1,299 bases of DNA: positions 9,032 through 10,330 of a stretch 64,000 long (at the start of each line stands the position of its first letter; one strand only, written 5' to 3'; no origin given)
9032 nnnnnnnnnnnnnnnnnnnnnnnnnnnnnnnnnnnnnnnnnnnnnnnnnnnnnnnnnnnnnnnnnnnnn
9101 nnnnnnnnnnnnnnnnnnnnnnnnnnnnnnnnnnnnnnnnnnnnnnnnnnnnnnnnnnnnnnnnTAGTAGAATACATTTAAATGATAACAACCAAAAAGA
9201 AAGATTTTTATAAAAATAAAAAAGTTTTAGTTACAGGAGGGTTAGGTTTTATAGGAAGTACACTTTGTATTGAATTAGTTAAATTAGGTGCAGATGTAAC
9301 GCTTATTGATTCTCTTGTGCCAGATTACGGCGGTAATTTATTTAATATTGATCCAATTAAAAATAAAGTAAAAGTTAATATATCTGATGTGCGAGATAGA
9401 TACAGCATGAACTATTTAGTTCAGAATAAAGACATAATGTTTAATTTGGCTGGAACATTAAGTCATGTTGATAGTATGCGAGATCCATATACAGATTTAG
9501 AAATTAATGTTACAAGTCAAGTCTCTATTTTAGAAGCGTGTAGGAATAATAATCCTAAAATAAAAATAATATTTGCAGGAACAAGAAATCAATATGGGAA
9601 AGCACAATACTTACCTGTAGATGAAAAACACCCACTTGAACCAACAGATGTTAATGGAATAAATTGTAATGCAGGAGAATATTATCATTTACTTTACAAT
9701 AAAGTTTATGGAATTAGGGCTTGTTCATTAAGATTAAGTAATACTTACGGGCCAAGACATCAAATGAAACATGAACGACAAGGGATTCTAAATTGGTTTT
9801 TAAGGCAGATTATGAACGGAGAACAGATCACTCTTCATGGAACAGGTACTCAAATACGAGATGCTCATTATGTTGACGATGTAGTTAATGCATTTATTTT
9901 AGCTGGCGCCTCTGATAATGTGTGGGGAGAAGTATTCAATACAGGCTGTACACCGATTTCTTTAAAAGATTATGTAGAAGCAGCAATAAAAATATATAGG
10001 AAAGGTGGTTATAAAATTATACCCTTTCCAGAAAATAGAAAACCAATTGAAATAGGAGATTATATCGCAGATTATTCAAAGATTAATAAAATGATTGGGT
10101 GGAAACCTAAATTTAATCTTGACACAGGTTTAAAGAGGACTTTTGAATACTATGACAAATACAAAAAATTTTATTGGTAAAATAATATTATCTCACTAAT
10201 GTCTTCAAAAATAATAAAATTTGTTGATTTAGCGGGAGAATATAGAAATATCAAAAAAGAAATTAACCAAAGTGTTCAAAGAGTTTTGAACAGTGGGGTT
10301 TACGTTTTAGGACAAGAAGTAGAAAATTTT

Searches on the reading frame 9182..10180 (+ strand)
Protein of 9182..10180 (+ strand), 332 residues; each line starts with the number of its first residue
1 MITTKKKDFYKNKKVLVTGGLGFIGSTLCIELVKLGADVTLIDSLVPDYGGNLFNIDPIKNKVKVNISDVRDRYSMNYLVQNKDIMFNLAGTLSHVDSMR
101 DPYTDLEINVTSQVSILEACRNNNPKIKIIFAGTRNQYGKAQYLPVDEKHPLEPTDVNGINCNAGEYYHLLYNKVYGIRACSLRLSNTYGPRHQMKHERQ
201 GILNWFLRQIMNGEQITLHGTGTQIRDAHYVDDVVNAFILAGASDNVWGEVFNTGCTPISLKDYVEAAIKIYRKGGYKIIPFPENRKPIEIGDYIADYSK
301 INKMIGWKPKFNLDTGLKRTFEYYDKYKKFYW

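Call 10: search_protein_families(library=pfam, proteins=[window:9182-10180:+], max_evalue=0.001)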
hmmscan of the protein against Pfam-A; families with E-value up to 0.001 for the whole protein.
window:9182-10180:+ (332 aa): 4 families
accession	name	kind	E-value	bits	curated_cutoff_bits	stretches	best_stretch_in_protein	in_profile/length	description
PF01370.27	Epimerase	-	2e-43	149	20.9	1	15-255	1-240/240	NAD dependent epimerase/dehydratase family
PF16363.11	GDP_Man_Dehyd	-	2.1e-42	146.2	27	1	16-320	1-332/332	GDP-mannose 4,6 dehydratase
PF01073.25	3Beta_HSD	-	1.6e-13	50.7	22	1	16-241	1-228/280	3-beta hydroxysteroid dehydrogenase/isomerase family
PF02719.21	Polysacc_synt_2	-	7.4e-07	29.1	20.2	1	15-126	1-121/293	Polysaccharide biosynthesis protein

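Call 33: search_protein_families(library=ncbifam, proteins=[window:9182-10180:+], max_evalue=1e-10)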
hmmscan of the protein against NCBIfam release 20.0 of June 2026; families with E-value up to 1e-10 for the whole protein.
window:9182-10180:+ (332 aa): 14 families
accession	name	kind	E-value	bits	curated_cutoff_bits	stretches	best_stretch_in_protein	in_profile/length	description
TIGR04180.1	EDH_00030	hypoth_equivalog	1.7e-38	132.4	475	1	15-312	1-297/297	NAD-dependent 4,6-dehydratase LegB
TIGR01181.1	dTDP_gluc_dehyt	equivalog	9.5e-38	130.1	365.1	1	14-330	1-317/321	dTDP-glucose 4,6-dehydratase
TIGR01179.1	galE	equivalog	1.2e-29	103.2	262.3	1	14-329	1-330/332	UDP-glucose 4-epimerase GalE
TIGR02197.1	heptose_epim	equivalog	2.6e-23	82.7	274.6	1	15-324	1-313/316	ADP-glyceromanno-heptose 6-epimerase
NF007582.0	PRK10217.1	equivalog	1.9e-21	76.5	698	1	13-326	2-333/355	dTDP-glucose 4,6-dehydratase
NF011728.1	PRK15181.1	equivalog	7.2e-21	74.6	760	1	10-331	13-345/348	Vi polysaccharide biosynthesis UDP-N-acetylglucosaminuronic acid C-4 epimerase TviC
TIGR02622.1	CDP_4_6_dhtase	equivalog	1.6e-20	73.5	278.45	1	9-138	1-133/352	CDP-glucose 4,6-dehydratase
NF007490.0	PRK10084.1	subfamily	1.1e-19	70.6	649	0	170-328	179-338/361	dTDP-glucose 4,6-dehydratase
NF007956.0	PRK10675.1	subfamily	2.9e-16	59.5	394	1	14-327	2-332/338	UDP-glucose 4-epimerase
NF008360.0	PRK11150.1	equivalog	9.5e-15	54.6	452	1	15-300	2-282/310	ADP-glyceromanno-heptose 6-epimerase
NF043036.1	ErythonDh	equivalog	8e-14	51.6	325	1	14-167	2-158/321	D-erythronate dehydrogenase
NF047922.1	GDPFucSynFcl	equivalog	2.2e-13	50.3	500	1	109-325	81-302/308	GDP-L-fucose synthase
NF008872.0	PRK11908.1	equivalog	1.4e-11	44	294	0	13-256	2-253/349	bifunctional UDP-4-keto-pentose/UDP-xylose synthase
TIGR01472.1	gmd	equivalog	7.8e-11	41.8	415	0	61-271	54-267/342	GDP-mannose 4,6-dehydratase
